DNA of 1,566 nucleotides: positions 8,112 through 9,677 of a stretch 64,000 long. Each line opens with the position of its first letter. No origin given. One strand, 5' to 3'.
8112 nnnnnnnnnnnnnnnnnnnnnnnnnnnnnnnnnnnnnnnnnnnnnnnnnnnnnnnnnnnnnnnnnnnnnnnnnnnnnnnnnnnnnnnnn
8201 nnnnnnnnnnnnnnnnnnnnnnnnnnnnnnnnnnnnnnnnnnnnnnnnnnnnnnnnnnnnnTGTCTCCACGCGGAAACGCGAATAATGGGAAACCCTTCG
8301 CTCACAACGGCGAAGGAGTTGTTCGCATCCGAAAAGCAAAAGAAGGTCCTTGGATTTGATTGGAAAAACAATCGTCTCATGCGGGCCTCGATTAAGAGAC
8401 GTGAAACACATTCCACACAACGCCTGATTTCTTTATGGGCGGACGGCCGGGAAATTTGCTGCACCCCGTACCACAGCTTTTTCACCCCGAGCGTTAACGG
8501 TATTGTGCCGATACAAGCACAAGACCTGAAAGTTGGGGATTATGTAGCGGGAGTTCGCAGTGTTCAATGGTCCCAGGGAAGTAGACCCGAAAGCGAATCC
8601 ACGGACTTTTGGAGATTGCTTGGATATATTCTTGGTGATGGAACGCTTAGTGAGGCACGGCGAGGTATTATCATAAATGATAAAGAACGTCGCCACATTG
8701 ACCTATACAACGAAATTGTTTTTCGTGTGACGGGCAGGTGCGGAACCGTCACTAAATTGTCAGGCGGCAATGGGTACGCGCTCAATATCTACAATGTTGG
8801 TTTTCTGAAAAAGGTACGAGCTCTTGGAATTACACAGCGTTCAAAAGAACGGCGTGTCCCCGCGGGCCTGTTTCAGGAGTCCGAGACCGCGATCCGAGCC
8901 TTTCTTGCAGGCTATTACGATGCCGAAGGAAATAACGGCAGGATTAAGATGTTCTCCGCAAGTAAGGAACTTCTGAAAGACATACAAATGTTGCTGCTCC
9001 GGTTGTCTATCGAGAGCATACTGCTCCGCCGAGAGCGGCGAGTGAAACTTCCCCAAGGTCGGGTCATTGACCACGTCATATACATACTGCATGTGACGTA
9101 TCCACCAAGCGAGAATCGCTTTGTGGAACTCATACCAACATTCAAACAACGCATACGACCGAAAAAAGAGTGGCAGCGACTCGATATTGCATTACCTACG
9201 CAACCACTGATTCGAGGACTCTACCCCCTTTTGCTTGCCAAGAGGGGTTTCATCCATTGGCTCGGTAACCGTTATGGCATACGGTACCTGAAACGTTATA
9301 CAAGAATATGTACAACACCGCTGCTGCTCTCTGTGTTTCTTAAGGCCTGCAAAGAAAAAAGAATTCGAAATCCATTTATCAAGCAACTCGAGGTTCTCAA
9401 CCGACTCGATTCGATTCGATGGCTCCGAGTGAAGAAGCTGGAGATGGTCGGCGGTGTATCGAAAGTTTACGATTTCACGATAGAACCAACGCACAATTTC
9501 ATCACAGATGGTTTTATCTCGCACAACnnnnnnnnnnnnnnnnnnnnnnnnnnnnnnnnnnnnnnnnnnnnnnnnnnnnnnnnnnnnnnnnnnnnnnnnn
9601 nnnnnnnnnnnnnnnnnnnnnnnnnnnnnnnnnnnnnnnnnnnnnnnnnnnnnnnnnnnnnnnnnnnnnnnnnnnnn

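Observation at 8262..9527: Intein with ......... homing endonuclease splitting the catalytic R-H box of the only Xer-type tyrosine recombinase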

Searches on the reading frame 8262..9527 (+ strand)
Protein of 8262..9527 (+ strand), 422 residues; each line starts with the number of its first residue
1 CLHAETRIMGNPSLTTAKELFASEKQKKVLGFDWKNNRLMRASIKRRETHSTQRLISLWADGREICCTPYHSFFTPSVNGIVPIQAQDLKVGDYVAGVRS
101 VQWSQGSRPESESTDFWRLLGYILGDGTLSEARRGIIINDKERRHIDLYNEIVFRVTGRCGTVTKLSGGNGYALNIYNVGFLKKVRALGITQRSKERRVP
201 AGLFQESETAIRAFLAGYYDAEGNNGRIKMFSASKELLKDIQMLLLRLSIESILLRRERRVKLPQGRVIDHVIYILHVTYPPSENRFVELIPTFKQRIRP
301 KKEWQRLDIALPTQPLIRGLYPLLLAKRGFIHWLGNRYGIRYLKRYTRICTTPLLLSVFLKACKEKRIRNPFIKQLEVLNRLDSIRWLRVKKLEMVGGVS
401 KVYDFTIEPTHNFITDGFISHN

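Call 4: search_protein_families(library=pfam, proteins=[window:8262-9527:+], max_evalue=1)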
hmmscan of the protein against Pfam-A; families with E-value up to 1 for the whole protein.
window:8262-9527:+ (422 aa): 2 families
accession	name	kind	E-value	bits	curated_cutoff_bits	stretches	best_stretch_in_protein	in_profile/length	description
PF14890.11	Intein_splicing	-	3.1e-20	73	35.8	1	15-422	10-155/155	Intein splicing domain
PF14528.11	LAGLIDADG_3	-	8.7e-12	45.6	22.5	1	211-259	3-56/82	LAGLIDADG-like domain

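Call 5: search_protein_families(library=ncbifam, proteins=[window:8262-9527:+], max_evalue=1)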
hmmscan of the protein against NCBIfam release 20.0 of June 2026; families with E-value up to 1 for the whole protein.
window:8262-9527:+ (422 aa): 15 families
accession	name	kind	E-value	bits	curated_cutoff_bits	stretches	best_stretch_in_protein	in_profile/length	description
NF005852.0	PRK07773.1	equivalog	1.1e-18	66.9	780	2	189-422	589-826/886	replicative DNA helicase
NF011491.0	PRK14898.1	equivalog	2.5e-17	62.2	783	2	52-102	149-200/860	DNA-directed RNA polymerase subunit A''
NF006207.0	PRK08332.1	equivalog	4.5e-14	50.7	2400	2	61-342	390-604/1684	vitamin B12-dependent ribonucleotide reductase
NF011418.0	PRK14845.1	equivalog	2.1e-12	45.7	756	2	59-256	98-279/1049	translation initiation factor IF-2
NF038098.1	GyrA_w_intein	exception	1e-10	40.2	1850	2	45-258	167-390/1232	intein-containing DNA gyrase subunit A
NF003157.0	PRK04132.1-2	equivalog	2.6e-09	35.6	1103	1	39-254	97-311/864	replication factor C small subunit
NF038162.1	RtcB_rel_intein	exception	2.6e-09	35.6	1150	2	373-422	524-578/961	intein-containing RtcB family protein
NF011287.0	PRK14698.1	equivalog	5.3e-08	31.3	1238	1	61-257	319-536/1017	V-type ATP synthase subunit A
NF003159.0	PRK04132.1-4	equivalog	1.7e-07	29.7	999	1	26-253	95-309/852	replication factor C small subunit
TIGR01443.1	intein_Cterm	domain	1.1e-05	25.5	15.6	1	401-422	1-23/24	intein C-terminal splicing region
NF011303.0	PRK14715.1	equivalog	4.6e-05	20.6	1585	1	181-250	1184-1258/1627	DNA-directed DNA polymerase II large subunit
NF045703.1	rSAM_Tes_intein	exception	8.2e-05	20.6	1700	2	115-253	370-511/1040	tetraether lipid synthase Tes, intein-containing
NF003158.0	PRK04132.1-3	equivalog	0.00024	18.3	1750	1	29-144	100-209/1437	replication factor C small subunit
TIGR01445.1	intein_Nterm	domain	0.0023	18.9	24.5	1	1-75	1-83/83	intein N-terminal splicing region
NF011302.0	PRK14714.1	equivalog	0.14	9.6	1791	1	25-100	979-1055/1350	DNA-directed DNA polymerase II large subunit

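Call 29: search_solved_structures(query=window:8262-9527:+, max_evalue=0.01, show_alignments=2)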
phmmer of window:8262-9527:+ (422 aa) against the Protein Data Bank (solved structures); distinct sequences matched with E-value up to 0.01: 9.
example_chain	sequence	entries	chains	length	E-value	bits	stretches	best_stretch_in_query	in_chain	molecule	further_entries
1dq3_A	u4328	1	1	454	3.1e-09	39.3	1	60-343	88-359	ENDONUCLEASE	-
7qss_A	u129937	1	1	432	1.4e-08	37.1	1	31-258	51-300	V-type ATP synthase alpha chain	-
7qsu_A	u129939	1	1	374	1.9e-08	36.7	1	29-258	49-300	V-ATPase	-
7qst_A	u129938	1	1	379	4.4e-07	32.2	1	26-251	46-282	V-type ATP synthase subunit A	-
5o9i_A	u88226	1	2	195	5e-06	28.7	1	25-96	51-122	Transcription initiation factor IIB,Transcription initiation factor IIB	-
5o9j_A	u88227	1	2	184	9.8e-05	24.4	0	42-95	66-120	Transcription initiation factor IIB,Transcription initiation factor IIB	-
2cw7_A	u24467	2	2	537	0.0002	23.4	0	118-255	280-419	Endonuclease PI-PkoII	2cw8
6rpq_A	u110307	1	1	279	0.00051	22.1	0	38-99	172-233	Ubiquitin-like protein SMT3,1108aa long hypothetical cell division control protein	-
4o1s_A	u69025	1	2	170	0.003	19.5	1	60-100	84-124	V-type ATP synthase alpha chain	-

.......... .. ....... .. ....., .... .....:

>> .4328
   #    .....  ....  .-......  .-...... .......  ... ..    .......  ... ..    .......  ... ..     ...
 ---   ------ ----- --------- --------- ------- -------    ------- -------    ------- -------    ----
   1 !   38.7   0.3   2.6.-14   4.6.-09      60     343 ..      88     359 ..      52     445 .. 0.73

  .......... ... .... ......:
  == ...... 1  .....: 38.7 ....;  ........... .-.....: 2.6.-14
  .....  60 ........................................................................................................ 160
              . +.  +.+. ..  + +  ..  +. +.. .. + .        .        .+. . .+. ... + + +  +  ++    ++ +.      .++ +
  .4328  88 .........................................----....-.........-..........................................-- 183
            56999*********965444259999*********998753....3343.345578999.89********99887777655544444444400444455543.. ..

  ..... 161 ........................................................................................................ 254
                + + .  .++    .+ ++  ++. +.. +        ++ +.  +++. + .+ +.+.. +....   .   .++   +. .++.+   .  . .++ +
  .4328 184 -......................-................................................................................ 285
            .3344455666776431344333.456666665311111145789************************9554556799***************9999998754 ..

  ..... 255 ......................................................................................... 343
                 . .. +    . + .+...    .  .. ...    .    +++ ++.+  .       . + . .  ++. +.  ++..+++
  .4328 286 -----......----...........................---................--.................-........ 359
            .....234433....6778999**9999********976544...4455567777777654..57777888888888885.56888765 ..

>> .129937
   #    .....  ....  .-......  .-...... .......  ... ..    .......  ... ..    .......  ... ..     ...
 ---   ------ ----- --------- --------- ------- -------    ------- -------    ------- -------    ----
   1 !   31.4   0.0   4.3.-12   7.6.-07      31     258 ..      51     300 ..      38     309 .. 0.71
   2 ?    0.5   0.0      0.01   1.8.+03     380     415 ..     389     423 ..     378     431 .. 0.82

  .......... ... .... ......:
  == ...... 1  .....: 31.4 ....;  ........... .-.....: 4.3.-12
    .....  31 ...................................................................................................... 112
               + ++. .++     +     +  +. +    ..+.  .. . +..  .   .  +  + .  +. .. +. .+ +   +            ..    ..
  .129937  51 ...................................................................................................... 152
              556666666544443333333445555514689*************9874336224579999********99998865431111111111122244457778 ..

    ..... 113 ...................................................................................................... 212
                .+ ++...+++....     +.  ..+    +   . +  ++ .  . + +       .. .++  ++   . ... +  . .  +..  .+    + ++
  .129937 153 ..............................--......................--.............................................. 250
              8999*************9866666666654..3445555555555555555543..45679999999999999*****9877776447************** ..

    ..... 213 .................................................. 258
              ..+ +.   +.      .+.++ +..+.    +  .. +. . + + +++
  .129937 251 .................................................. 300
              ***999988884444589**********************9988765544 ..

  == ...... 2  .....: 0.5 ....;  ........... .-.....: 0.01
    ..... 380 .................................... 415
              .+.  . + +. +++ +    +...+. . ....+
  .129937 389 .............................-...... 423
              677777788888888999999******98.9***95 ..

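Call 31: search_protein_representatives(protein=window:8262-9527:+)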
Query: 422 residues. Proteins with E-value up to 0.001 (for the whole library): 2749; up to 1e-10: 299; up to 1e-30: 29. The best 150 are listed.
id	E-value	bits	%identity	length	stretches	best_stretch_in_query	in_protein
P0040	1.6e-113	396.0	47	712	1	1-422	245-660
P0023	5.0e-113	394.4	48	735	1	1-422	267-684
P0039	1.5e-112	392.8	48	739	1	1-422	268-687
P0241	5.7e-100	351.4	44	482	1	1-422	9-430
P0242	2.1e-96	339.6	53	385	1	82-422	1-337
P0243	5.6e-88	311.9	47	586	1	1-340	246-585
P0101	2.0e-87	310.1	41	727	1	1-422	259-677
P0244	3.6e-83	296.0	40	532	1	1-422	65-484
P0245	1.2e-82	294.3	38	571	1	1-422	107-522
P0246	1.3e-81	290.9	40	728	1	1-422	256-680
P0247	1.5e-78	280.9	39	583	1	1-422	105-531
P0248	1.5e-70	254.4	37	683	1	1-422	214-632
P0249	1.9e-69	250.8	36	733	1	1-422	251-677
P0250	3.5e-69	249.9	39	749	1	1-422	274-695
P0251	3.1e-67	243.5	35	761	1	1-422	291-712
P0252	2.5e-66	240.6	35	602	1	1-422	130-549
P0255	3.9e-57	210.3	37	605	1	1-422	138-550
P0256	7.7e-55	202.7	36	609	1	1-422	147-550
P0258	6.6e-46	173.3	34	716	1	1-422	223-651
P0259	4.5e-45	170.5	33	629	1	1-422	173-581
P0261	5.4e-40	153.8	36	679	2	21-295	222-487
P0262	2.7e-38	148.2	32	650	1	1-422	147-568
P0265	8.8e-34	133.3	33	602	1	1-422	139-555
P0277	9.4e-23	97.0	29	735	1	52-422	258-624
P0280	1.5e-21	93.1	34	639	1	50-422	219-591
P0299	3.0e-18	82.2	29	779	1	23-422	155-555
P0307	1.4e-17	80.0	29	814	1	28-422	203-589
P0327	7.2e-16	74.3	28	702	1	25-422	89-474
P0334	1.1e-15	73.7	33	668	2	1-254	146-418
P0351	1.5e-14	70.0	32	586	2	25-254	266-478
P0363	5.3e-14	68.2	35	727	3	181-297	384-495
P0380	2.1e-13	66.3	27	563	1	60-258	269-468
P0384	2.9e-13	65.8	28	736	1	109-422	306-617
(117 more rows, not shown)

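Call 32: search_protein_families(library=pfam, proteins=[P0245, P0247, P0252, P0255, P0256, P0259, P0262, P0265, P0258, P0261], max_evalue=0.001)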
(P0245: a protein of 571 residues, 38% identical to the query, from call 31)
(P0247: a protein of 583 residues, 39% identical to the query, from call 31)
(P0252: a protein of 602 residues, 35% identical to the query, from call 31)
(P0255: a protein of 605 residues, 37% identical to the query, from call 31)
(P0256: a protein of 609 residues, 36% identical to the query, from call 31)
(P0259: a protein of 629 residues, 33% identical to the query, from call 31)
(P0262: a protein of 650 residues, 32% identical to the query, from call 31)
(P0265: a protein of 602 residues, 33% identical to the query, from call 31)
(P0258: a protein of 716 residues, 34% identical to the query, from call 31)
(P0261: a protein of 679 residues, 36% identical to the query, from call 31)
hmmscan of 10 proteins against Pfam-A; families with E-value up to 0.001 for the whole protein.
P0245 (571 aa): 3 families
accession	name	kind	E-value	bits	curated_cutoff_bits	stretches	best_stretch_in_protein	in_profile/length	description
PF00589.27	Phage_integrase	-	2.8e-35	122.1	27.1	2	1-135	27-162/172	Phage integrase family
PF14890.11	Intein_splicing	-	3.8e-20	72.7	35.8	1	115-522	3-155/155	Intein splicing domain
PF14528.11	LAGLIDADG_3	-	5.2e-15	55.9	22.5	1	314-362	3-56/82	LAGLIDADG-like domain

P0247 (583 aa): 3 families
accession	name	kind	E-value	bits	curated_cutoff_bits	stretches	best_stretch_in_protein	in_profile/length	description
PF00589.27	Phage_integrase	-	1.1e-31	110.3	27.1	2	2-105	32-135/172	Phage integrase family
PF14528.11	LAGLIDADG_3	-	9.9e-18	64.6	22.5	2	313-396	2-81/82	LAGLIDADG-like domain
PF14890.11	Intein_splicing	-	7.3e-17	62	35.8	1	134-531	26-155/155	Intein splicing domain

P0252 (602 aa): 3 families
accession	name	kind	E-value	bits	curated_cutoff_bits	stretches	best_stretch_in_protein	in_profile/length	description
PF00589.27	Phage_integrase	-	2.6e-31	109.2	27.1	2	8-130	18-135/172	Phage integrase family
PF14528.11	LAGLIDADG_3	-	1.3e-17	64.2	22.5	2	335-415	3-81/82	LAGLIDADG-like domain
PF14890.11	Intein_splicing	-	3e-11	43.8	35.8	1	144-549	10-155/155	Intein splicing domain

P0255 (605 aa): 3 families
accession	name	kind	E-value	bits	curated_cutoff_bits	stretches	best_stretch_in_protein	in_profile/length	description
PF00589.27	Phage_integrase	-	3.6e-28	98.9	27.1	2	12-138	2-135/172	Phage integrase family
PF14528.11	LAGLIDADG_3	-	1.1e-18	67.7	22.5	2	342-394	3-65/82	LAGLIDADG-like domain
PF14890.11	Intein_splicing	-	8.2e-17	61.9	35.8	1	157-550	15-155/155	Intein splicing domain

P0256 (609 aa): 3 families
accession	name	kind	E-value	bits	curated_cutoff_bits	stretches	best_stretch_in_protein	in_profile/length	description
PF00589.27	Phage_integrase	-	4e-18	66.2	27.1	1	7-148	2-136/172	Phage integrase family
PF14890.11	Intein_splicing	-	1.4e-14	54.7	35.8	1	192-550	44-155/155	Intein splicing domain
PF14528.11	LAGLIDADG_3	-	1e-11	45.3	22.5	1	348-396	2-60/82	LAGLIDADG-like domain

P0259 (629 aa): 3 families
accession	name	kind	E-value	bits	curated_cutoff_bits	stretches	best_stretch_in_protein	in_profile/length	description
PF14890.11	Intein_splicing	-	2.2e-11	44.3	35.8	1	188-581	11-155/155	Intein splicing domain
PF00589.27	Phage_integrase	-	9e-11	42.3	27.1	1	10-149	2-124/172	Phage integrase family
PF14528.11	LAGLIDADG_3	-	1.2e-09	38.7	22.5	1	390-432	5-55/82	LAGLIDADG-like domain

P0262 (650 aa): 3 families
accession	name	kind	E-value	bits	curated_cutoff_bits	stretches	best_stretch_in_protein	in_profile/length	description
PF00589.27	Phage_integrase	-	1.5e-21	77.4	27.1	1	17-147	2-135/172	Phage integrase family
PF14890.11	Intein_splicing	-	4.9e-17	62.6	35.8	1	162-568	11-155/155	Intein splicing domain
PF14528.11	LAGLIDADG_3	-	7.3e-16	58.6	22.5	2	363-410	3-56/82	LAGLIDADG-like domain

P0265 (602 aa): 2 families
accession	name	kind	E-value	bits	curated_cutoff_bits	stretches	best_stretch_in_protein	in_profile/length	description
PF00589.27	Phage_integrase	-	2.3e-23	83.3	27.1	1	12-138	2-134/172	Phage integrase family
PF14528.11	LAGLIDADG_3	-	7.2e-07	29.8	22.5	1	352-400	3-58/82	LAGLIDADG-like domain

P0258 (716 aa): 3 families
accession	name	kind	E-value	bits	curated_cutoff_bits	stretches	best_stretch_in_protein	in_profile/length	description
PF14528.11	LAGLIDADG_3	-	1.9e-20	73.3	22.5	2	424-512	1-81/82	LAGLIDADG-like domain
PF00589.27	Phage_integrase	-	2.5e-10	40.9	27.1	1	103-222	2-134/172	Phage integrase family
PF14890.11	Intein_splicing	-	3.5e-10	40.3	35.8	1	252-651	26-155/155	Intein splicing domain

P0261 (679 aa): 3 families
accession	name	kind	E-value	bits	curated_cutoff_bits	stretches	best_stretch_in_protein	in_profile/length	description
PF14528.11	LAGLIDADG_3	-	3.5e-14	53.3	22.5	1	315-384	5-82/82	LAGLIDADG-like domain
PF14890.11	Intein_splicing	-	3.8e-11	43.5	35.8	1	220-601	14-155/155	Intein splicing domain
PF00589.27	Phage_integrase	-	3.7e-09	37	27.1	1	101-204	14-137/172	Phage integrase family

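Call 33: list_cluster_members(proteins=[P0255, P0256, P0258, P0259, P0261, P0262, P0265, P0249, P0251, P0252])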
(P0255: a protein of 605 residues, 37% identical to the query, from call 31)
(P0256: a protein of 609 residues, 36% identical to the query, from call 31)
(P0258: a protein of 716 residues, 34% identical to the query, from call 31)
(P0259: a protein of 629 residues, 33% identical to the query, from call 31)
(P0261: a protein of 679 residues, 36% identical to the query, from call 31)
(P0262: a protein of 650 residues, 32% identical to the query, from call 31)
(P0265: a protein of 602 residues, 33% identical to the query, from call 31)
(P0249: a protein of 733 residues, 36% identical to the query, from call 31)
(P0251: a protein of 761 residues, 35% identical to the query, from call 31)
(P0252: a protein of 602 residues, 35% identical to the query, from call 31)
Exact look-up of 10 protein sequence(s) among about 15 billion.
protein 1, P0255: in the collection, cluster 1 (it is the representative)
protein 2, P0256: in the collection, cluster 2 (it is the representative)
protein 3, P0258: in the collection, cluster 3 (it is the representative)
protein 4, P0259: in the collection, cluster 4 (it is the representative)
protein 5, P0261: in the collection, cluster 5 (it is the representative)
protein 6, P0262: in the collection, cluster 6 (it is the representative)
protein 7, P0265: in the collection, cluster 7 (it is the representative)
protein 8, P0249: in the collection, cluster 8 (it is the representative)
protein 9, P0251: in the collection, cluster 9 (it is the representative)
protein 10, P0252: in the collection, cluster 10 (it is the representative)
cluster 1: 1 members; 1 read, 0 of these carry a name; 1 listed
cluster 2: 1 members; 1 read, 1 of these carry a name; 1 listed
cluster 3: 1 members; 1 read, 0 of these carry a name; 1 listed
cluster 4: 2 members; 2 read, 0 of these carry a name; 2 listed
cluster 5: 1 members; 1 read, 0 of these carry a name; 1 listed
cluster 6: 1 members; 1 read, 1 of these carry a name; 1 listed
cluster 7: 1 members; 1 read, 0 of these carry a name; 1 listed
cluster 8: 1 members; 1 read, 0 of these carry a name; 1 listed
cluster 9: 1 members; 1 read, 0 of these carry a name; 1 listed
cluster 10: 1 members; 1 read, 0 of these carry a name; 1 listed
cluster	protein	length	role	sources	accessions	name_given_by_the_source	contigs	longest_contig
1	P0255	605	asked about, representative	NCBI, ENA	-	-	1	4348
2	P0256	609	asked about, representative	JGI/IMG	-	intein/homing endonuclease/site-specific recombinase XerD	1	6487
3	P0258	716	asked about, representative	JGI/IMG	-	-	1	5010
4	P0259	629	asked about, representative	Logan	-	-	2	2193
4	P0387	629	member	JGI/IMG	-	-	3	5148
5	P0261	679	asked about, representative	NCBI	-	-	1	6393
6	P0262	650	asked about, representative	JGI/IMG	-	site-specific recombinase XerD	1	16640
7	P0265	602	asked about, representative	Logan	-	-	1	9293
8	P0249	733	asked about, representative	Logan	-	-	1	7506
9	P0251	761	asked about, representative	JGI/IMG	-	-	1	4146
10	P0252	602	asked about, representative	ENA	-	-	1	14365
